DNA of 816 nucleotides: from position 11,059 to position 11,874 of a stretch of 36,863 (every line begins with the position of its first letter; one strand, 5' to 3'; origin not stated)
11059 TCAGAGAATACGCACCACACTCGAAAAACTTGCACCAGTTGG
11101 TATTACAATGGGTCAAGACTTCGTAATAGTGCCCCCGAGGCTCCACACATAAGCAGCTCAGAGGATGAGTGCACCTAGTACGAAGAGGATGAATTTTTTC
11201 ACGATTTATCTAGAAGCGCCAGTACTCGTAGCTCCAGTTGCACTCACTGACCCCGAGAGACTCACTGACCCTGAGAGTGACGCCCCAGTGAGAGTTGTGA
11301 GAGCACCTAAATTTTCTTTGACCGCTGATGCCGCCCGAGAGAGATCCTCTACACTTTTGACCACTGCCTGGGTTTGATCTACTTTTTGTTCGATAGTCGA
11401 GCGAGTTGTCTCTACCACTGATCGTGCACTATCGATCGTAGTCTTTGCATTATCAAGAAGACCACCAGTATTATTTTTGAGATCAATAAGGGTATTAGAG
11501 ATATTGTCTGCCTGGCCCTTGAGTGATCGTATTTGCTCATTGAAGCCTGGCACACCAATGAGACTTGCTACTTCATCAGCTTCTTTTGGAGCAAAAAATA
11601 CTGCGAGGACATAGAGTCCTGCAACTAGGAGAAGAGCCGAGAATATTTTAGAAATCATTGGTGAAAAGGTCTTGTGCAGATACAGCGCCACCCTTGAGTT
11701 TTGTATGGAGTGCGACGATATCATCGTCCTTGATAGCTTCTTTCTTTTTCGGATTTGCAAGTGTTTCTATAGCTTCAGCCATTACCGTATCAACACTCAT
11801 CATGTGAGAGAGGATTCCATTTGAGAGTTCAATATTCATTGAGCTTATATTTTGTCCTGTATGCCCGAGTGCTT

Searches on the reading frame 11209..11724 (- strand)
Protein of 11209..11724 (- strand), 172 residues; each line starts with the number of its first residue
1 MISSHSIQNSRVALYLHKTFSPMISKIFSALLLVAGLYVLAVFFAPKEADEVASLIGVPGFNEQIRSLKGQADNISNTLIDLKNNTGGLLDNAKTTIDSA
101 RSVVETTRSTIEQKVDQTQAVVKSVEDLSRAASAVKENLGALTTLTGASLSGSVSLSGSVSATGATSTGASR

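Call 61: search_protein_families(library=pfam, max_evalue=0.01, proteins=[window:11209-11724:-])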
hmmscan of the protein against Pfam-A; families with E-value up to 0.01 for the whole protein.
seq(172 aa): 5 families
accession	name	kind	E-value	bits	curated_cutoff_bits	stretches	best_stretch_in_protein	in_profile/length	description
PF07464.16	ApoLp-III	-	5.5e-05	23.8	36.3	1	74-142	19-88/146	Apolipophorin-III precursor (apoLp-III)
PF03572.23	Peptidase_S41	-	0.00028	20.9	24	1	61-124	18-78/165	Peptidase family S41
PF06103.16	DUF948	-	0.00068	20.2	37.2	1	65-136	21-88/89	Bacterial protein of unknown function (DUF948)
PF00015.26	MCPsignal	-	0.0035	17.6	34.6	1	72-135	88-154/172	Methyl-accepting chemotaxis protein (MCP) signalling domain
PF10157.14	BORCS6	-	0.0048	17.5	35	1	65-136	9-84/101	BLOC-1-related complex sub-unit 6 C-terminal helix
